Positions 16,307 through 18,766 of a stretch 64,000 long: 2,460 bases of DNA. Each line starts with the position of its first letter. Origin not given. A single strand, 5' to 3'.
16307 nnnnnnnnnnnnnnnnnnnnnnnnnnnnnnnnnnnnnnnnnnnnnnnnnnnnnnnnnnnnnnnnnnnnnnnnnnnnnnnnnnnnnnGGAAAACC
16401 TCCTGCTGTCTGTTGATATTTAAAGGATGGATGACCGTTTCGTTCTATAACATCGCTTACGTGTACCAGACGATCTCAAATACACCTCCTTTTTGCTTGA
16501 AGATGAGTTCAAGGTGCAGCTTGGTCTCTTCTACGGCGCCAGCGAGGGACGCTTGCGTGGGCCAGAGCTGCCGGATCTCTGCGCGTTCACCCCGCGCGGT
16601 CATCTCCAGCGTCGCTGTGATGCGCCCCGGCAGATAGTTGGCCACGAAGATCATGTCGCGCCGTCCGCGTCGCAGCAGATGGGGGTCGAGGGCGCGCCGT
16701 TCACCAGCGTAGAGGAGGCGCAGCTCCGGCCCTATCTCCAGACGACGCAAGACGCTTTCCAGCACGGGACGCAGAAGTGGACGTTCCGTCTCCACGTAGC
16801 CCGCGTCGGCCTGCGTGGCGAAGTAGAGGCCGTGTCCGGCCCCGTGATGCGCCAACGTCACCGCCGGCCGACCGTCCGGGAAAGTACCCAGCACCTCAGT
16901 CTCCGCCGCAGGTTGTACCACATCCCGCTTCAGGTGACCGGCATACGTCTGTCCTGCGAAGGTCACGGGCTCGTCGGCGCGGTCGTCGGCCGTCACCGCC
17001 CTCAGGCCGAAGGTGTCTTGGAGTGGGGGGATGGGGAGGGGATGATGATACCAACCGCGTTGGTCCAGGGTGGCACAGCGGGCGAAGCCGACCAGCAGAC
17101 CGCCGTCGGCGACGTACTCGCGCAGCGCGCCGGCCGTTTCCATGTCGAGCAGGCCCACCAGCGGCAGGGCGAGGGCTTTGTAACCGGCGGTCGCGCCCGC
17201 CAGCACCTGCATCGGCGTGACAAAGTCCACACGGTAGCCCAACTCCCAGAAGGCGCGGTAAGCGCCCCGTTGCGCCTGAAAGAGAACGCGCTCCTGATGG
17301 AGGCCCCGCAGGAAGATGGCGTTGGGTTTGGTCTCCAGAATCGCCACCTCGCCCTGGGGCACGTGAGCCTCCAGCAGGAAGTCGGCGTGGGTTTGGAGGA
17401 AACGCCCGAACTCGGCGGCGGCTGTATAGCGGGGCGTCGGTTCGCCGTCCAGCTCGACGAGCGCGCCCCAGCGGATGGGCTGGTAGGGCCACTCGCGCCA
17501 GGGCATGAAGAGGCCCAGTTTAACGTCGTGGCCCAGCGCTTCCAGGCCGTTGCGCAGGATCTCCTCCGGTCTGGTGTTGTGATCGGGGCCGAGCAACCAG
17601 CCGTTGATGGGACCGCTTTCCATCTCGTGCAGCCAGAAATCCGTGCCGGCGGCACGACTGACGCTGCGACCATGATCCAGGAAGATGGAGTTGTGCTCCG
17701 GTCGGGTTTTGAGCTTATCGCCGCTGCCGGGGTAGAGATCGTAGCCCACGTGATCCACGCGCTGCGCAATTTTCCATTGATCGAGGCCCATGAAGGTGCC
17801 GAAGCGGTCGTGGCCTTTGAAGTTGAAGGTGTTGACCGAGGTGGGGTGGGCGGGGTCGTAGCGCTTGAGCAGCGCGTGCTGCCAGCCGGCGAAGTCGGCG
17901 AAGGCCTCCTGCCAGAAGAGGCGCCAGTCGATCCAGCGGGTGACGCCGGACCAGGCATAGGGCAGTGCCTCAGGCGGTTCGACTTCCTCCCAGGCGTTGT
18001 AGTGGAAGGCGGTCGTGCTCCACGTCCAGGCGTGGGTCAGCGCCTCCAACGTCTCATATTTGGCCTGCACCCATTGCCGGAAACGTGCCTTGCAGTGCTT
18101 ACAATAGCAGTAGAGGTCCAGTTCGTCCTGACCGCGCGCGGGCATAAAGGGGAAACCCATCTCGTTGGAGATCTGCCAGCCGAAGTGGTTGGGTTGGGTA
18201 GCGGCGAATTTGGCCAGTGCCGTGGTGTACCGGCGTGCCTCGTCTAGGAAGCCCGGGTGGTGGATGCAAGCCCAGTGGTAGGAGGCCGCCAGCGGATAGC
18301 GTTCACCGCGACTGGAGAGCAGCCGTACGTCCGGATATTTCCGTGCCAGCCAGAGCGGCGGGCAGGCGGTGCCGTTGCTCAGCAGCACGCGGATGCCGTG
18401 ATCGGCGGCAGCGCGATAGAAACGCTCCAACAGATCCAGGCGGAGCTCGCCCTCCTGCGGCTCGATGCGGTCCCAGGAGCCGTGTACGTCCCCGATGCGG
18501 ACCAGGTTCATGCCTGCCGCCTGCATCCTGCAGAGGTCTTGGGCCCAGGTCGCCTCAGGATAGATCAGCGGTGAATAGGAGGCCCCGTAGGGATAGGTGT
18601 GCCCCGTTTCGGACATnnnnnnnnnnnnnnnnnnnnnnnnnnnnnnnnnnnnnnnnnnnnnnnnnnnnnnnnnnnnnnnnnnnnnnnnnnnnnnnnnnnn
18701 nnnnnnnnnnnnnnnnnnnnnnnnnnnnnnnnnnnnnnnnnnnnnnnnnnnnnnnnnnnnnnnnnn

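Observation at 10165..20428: Nine-gene PTS-linked operon combining GH42, AraA/FucI-like isomerase, ketose-3-epimerase-like TIM barrel, Dak-family kinase and HAD phosphatase: candidate undescribed galactoside/rare-ketose catabolic route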

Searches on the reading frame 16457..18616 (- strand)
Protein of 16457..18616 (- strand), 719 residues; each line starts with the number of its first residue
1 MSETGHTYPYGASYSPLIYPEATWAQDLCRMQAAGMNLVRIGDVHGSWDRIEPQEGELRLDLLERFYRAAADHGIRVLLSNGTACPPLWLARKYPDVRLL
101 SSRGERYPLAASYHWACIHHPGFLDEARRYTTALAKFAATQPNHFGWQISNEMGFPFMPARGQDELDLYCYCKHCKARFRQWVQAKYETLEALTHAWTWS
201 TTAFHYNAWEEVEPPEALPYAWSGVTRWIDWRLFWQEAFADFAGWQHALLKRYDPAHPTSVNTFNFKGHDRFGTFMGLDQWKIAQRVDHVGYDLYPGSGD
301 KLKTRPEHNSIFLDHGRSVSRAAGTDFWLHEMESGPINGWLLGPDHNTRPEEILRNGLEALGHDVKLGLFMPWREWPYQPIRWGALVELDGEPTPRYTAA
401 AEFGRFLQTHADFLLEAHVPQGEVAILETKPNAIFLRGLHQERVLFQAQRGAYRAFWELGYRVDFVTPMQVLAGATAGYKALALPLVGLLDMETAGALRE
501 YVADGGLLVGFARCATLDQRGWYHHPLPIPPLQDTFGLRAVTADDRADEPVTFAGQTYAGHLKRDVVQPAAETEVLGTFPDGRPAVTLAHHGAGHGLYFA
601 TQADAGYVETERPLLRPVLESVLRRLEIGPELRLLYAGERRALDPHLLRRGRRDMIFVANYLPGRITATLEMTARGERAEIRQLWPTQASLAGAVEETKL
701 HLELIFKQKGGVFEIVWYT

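Call 6: search_protein_families(library=pfam, proteins=[window:16457-18616:-], max_evalue=0.01)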
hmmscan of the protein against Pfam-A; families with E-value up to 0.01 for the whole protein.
window:16457-18616:- (719 aa): 2 families
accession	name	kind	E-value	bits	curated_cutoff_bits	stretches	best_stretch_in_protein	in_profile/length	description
PF02449.21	Glyco_hydro_42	-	1e-61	209.9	21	1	14-408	2-374/376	Beta-galactosidase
PF08532.16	Glyco_hydro_42M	-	5e-19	69.1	25.8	1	453-618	36-196/207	Beta-galactosidase trimerisation domain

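Call 7: search_protein_families(library=ncbifam, proteins=[window:16457-18616:-], max_evalue=0.01)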
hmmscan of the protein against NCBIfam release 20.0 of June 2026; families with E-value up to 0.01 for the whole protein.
window:16457-18616:- (719 aa): 0 families

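Call 20: search_solved_structures(query=window:16457-18616:-, max_evalue=0.001, show_alignments=1)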
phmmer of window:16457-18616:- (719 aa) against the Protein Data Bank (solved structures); distinct sequences matched with E-value up to 0.001: 16.
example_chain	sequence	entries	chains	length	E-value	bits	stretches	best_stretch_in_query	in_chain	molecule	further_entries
8ibr_A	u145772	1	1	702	3e-38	134.9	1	10-603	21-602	Beta-galactosidase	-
8ibt_A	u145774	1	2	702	7.7e-38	133.6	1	10-603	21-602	Beta-galactosidase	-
8ibs_A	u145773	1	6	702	6.5e-37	130.6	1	10-603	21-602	Beta-galactosidase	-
1kwg_A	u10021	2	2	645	3.1e-36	128.3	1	11-548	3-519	BETA-GALACTOSIDASE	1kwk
4oif_A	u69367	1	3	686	1.4e-34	122.8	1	26-663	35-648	Beta-galactosidase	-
9ta3_A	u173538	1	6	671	4.2e-34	121.2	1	7-627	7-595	Beta-galactosidase LacZ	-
5dfa_A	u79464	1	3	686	7.6e-34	120.4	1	26-663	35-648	Beta-galactosidase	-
3tts_A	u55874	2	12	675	2.8e-33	118.5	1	10-510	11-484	Beta-galactosidase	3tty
5e9a_A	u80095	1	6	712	7e-32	113.9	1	10-605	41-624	Beta-galactosidase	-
6lvw_A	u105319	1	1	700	1.1e-31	113.3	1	11-538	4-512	Beta-galactosidase Bga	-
4ucf_A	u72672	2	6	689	1.2e-31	113.1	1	10-509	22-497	BETA-GALACTOSIDASE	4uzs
5xb7_A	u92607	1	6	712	3e-29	105.2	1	26-605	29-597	Beta-galactosidase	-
6y2k_A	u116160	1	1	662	1.2e-26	96.6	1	11-564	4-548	beta-galactosidase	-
4uni_A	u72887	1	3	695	3.8e-26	95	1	10-525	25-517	BETA-GALACTOSIDASE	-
4uoq_A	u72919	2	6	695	1.9e-25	92.6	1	10-525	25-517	BETA-GALACTOSIDASE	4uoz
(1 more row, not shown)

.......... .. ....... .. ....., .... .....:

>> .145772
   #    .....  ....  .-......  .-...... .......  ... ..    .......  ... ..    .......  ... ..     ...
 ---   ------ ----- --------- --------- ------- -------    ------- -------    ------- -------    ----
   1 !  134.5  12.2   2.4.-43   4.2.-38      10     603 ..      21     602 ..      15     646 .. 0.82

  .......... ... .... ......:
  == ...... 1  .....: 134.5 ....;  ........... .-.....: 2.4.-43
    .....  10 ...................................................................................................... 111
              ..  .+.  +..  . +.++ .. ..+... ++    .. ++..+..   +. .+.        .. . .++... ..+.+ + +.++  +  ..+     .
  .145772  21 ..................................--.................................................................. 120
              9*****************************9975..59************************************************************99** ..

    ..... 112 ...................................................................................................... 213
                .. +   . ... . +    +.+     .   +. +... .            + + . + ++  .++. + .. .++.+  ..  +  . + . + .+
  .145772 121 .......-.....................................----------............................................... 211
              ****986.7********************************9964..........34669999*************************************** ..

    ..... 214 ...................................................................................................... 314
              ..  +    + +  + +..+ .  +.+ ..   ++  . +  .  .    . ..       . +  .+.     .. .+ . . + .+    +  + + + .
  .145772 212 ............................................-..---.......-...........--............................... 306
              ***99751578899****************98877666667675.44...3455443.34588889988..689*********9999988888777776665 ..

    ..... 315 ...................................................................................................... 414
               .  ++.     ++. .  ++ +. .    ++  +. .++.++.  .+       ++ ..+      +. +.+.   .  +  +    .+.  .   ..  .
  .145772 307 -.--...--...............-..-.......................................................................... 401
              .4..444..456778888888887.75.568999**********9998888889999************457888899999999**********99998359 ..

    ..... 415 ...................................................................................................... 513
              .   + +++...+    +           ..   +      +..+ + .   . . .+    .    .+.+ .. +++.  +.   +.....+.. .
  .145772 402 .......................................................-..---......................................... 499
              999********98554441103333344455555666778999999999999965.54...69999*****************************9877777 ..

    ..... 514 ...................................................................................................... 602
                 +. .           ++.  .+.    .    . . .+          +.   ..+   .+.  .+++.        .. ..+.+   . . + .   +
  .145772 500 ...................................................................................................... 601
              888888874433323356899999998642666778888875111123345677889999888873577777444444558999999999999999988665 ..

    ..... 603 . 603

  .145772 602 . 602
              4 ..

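Call 40: find_homologous_proteins(query=window:16457-18616:-)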
Query window:16457-18616:- (719 aa): 183 proteins with E <= 0.001 among 8000 candidates; the best 120 are listed.
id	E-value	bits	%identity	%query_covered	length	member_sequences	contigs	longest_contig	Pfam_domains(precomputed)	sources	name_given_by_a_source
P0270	0.0e+0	1711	100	100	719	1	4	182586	PF02449.22,PF08532.17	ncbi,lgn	ncbi:MAG: beta-galactosidase [Anaerolineae bacterium]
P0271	0.0e+0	1403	81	100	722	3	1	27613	PF02449.22,PF08532.17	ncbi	-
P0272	0.0e+0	1397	81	100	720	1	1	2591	PF02449.22,PF08532.17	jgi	jgi:beta-galactosidase GanA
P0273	0.0e+0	1385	81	99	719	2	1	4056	PF02449.22,PF08532.17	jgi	jgi:beta-galactosidase GanA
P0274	0.0e+0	1381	81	99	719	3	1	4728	PF02449.22,PF08532.17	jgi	jgi:beta-galactosidase GanA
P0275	0.0e+0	1374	79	100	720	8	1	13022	PF02449.22,PF08532.17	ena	-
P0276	0.0e+0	1365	79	99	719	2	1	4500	PF02449.22,PF08532.17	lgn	-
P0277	0.0e+0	1222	75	94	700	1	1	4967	PF02449.22,PF08532.17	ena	-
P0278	0.0e+0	1184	70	99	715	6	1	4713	PF02449.22,PF08532.17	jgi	jgi:beta-galactosidase GanA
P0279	0.0e+0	1097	66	98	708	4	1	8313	PF02449.22,PF08532.17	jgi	-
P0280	0.0e+0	1088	65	99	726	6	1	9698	PF02449.22,PF08532.17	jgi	-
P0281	0.0e+0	1070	63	99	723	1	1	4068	PF02449.22,PF08532.17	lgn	-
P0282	0.0e+0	1034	59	99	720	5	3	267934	PF02449.22,PF08532.17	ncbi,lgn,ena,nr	ncbi:MAG: hypothetical protein CL609_18035 [Anaerolineaceae bacterium]|nr:hypothetical protein [Anae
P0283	0.0e+0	1028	58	99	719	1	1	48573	PF02449.22,PF08532.17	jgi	jgi:beta-galactosidase GanA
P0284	6.0e-298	1009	63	93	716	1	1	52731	PF02449.22,PF08532.17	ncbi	-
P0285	1.9e-297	1007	57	99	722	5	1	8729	PF02449.22,PF08532.17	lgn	-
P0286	1.3e-296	1004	63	93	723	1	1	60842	PF02449.22,PF08532.17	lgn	-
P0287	2.4e-295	1000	60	100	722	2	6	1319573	PF02449.22,PF08532.17,PF01301.26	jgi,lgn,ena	-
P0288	4.1e-295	999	61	96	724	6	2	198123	PF02449.22,PF08532.17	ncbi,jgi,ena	-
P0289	2.4e-293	993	60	99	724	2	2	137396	PF02449.22,PF08532.17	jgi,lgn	jgi:beta-galactosidase GanA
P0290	1.4e-292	991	58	99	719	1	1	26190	PF02449.22,PF08532.17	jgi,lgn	jgi:beta-galactosidase GanA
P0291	7.9e-292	988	57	99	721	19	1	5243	PF02449.22,PF08532.17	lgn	-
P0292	1.2e-291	988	61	96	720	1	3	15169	PF02449.22,PF08532.17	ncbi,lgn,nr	ncbi:MAG: hypothetical protein DWQ04_16160 [Chloroflexi bacterium]|nr:MAG: hypothetical protein DWQ0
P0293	1.4e-291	988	61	94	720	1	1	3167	PF02449.22,PF08532.17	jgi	jgi:beta-galactosidase GanA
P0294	1.1e-288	978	58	99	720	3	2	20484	PF02449.22,PF08532.17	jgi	jgi:beta-galactosidase GanA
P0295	5.8e-288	976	60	93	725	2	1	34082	PF02449.22,PF08532.17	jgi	-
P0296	6.8e-288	975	58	99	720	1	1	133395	PF02449.22,PF08532.17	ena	-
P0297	1.6e-287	974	56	97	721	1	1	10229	PF02449.22,PF08532.17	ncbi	-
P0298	3.0e-287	973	55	97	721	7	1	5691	PF02449.22,PF08532.17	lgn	-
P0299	3.5e-287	973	55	99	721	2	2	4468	PF02449.22,PF08532.17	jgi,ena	-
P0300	6.6e-287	972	59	98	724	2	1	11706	PF02449.22,PF08532.17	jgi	-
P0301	9.7e-287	972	57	99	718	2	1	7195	PF02449.22,PF08532.17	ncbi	-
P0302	9.3e-286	968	56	99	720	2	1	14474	PF02449.22,PF08532.17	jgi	jgi:beta-galactosidase GanA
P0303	1.7e-285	968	55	99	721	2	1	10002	PF02449.22,PF08532.17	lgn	-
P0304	1.8e-285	967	59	95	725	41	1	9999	PF02449.22,PF08532.17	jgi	-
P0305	4.1e-285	966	58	99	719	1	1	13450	PF02449.22,PF08532.17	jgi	jgi:beta-galactosidase GanA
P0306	4.2e-285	966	56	99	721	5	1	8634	PF02449.22,PF22369.3,PF08532.17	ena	-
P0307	4.6e-284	963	55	99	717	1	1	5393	PF02449.22,PF08532.17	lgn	-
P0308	7.6e-284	962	57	98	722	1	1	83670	PF02449.22,PF08532.17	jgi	jgi:beta-galactosidase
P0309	8.3e-284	962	55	99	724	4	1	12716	PF02449.22,PF08532.17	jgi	-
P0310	1.4e-283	961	55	100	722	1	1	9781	PF02449.22,PF08532.17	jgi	jgi:beta-galactosidase GanA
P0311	4.9e-283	959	55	98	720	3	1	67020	PF02449.22,PF08532.17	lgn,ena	-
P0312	8.6e-283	959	57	99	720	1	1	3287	PF02449.22,PF08532.17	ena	-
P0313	1.7e-282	958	57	99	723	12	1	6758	PF02449.22,PF08532.17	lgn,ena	-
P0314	1.4e-280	951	54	98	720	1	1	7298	PF02449.22,PF08532.17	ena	-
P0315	3.1e-280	950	58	97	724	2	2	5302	PF02449.22,PF08532.17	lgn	-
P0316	5.7e-280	949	54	100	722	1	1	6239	PF02449.22,PF08532.17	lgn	-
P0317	3.2e-279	947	55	99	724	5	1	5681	PF02449.22,PF08532.17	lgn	-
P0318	2.0e-278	944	56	98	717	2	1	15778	PF02449.22,PF08532.17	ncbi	-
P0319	2.0e-278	944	57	99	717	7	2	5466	PF02449.22,PF22369.3,PF08532.17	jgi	jgi:beta-galactosidase GanA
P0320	1.5e-277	941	59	93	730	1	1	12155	PF02449.22,PF08532.17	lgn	-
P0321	1.1e-276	938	58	92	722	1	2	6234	PF02449.22,PF08532.17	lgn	-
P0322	1.8e-275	934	55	98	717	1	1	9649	PF02449.22,PF08532.17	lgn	-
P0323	2.8e-275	934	55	98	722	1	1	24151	PF02449.22,PF08532.17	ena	-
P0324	6.8e-275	932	57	99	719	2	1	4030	PF02449.22,PF08532.17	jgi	jgi:beta-galactosidase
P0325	7.0e-275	932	55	99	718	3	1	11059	PF02449.22,PF08532.17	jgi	jgi:beta-galactosidase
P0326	1.6e-274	931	55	99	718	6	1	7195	PF02449.22,PF08532.17,PF01301.26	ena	-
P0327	4.8e-274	930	57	100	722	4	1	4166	PF02449.22,PF08532.17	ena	-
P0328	7.8e-274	929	57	100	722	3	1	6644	PF02449.22,PF08532.17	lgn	-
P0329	1.0e-273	929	55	98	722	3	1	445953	PF02449.22,PF08532.17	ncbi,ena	-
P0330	3.9e-273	927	56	98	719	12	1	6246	PF02449.22,PF08532.17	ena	-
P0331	3.9e-273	927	55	98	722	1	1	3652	PF02449.22,PF08532.17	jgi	jgi:beta-galactosidase GanA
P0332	4.6e-273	926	58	94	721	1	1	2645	PF02449.22,PF08532.17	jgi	-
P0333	4.7e-273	926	56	98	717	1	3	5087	PF02449.22,PF08532.17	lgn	-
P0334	4.8e-273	926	58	91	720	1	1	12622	PF02449.22,PF08532.17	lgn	-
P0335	5.7e-273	926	56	95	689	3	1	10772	PF02449.22,PF08532.17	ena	-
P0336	8.1e-273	926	58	93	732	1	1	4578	PF02449.22,PF08532.17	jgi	-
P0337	2.0e-272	924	54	99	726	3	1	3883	PF02449.22,PF08532.17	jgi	jgi:beta-galactosidase GanA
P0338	3.2e-272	924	56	98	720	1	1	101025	PF02449.22,PF08532.17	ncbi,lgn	ncbi:MAG: beta-galactosidase [Anaerolineales bacterium]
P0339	7.7e-272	922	55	98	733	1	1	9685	PF02449.22,PF08532.17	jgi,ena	-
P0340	1.3e-271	922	53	99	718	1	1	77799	PF02449.22,PF08532.17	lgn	-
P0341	2.3e-271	921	57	95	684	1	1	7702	PF02449.22,PF08532.17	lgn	-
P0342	2.4e-271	921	53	98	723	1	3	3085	PF02449.22,PF08532.17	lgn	-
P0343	6.6e-271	919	55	98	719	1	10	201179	PF02449.22,PF08532.17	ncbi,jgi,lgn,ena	-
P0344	1.3e-270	918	54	98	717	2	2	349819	PF02449.22,PF08532.17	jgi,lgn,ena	-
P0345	4.2e-270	917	54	98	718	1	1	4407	PF02449.22,PF08532.17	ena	-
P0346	1.1e-269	915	53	99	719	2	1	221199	PF02449.22,PF08532.17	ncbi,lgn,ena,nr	ncbi:MAG: hypothetical protein CVU39_08040 [Chloroflexi bacterium HGW-Chloroflexi-10]|nr:MAG: hypoth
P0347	1.6e-269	915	55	95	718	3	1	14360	PF02449.22,PF08532.17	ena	-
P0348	2.7e-269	914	58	91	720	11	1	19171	PF02449.22,PF08532.17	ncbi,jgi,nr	ncbi:MAG: beta-galactosidase [Brevefilum sp.]|nr:beta-galactosidase [Brevefilum sp.]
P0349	4.9e-269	913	52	98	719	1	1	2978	PF02449.22,PF08532.17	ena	-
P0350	7.2e-269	913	54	99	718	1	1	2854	PF02449.22,PF08532.17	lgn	-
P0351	1.4e-268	912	56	93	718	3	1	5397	PF02449.22,PF08532.17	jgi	-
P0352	2.0e-268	911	57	91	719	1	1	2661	PF02449.22,PF08532.17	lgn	-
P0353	3.3e-268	910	54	99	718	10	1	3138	PF02449.22,PF08532.17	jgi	jgi:beta-galactosidase GanA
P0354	5.4e-268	910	57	92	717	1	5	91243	PF02449.22,PF08532.17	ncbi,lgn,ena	-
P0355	1.6e-267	908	55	100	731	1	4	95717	PF02449.22,PF08532.17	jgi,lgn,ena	jgi:beta-galactosidase GanA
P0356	1.8e-267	908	55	100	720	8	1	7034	PF02449.22,PF08532.17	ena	-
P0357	2.1e-267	908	53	98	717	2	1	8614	PF02449.22,PF08532.17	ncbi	-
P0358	4.3e-267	907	56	96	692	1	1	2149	PF02449.22,PF08532.17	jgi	jgi:beta-galactosidase GanA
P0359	6.8e-267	906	57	97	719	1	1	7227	PF02449.22,PF08532.17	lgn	-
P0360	8.0e-267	906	53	99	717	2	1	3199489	PF02449.22,PF08532.17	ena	-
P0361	8.1e-267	906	62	87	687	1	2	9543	PF02449.22,PF08532.17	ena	-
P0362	1.0e-266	905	54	97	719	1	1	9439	PF02449.22,PF08532.17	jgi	jgi:beta-galactosidase GanA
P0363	1.1e-266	905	54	98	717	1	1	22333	PF02449.22,PF08532.17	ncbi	-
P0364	2.0e-266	904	54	100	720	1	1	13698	PF02449.22,PF08532.17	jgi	jgi:beta-galactosidase GanA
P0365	3.8e-266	904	55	96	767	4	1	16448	PF02449.22,PF08532.17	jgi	jgi:beta-galactosidase GanA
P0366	4.1e-266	903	55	93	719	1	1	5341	PF02449.22,PF08532.17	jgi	jgi:beta-galactosidase GanA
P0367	6.5e-266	903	54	99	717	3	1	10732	PF02449.22,PF08532.17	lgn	-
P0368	8.0e-266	902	53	97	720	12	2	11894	PF02449.22,PF08532.17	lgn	-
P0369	3.8e-265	900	55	100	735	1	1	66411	PF02449.22,PF08532.17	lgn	-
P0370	4.7e-265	900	55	92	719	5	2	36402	PF02449.22,PF08532.17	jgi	-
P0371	4.9e-265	900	52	99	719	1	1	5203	PF02449.22,PF08532.17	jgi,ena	-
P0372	7.5e-265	899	52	97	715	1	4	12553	PF02449.22,PF08532.17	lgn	-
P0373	1.7e-264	898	53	99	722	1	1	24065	PF02449.22,PF08532.17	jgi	jgi:beta-galactosidase GanA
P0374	2.1e-264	898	55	100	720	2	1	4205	PF02449.22,PF08532.17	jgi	-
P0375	2.5e-264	897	54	99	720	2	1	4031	PF02449.22,PF08532.17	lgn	-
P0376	3.1e-264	897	56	99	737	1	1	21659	PF02449.22,PF08532.17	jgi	jgi:beta-galactosidase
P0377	3.3e-264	897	56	94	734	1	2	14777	PF02449.22,PF08532.17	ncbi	-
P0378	3.7e-264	897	55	93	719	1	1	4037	PF02449.22,PF08532.17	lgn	-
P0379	4.2e-264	897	53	98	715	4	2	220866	PF02449.22,PF08532.17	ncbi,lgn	-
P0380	2.5e-263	894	55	97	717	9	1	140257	PF02449.22,PF08532.17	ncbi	-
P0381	4.6e-263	893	55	93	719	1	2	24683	PF02449.22,PF08532.17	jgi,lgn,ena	-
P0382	5.8e-263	893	51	99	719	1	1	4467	PF02449.22,PF08532.17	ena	-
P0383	6.3e-263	893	53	97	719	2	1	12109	PF17385.9,PF02449.22,PF08532.17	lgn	-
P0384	6.8e-263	893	52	97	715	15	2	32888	PF02449.22,PF08532.17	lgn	-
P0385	6.0e-262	890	54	93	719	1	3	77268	PF02449.22,PF08532.17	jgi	-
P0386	1.6e-259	882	54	98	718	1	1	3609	PF02449.22,PF08532.17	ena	-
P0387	2.3e-259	881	52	99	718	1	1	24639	PF02449.22,PF22369.3,PF08532.17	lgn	-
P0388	4.5e-259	880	52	97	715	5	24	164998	PF17385.9,PF02449.22,PF08532.17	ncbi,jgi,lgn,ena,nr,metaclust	ncbi:MAG: family 14 glycosylhydrolase [Chloroflexi bacterium]|nr:family 14 glycosylhydrolase [Chloro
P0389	7.7e-259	879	51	99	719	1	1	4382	PF02449.22,PF08532.17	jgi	jgi:beta-galactosidase GanA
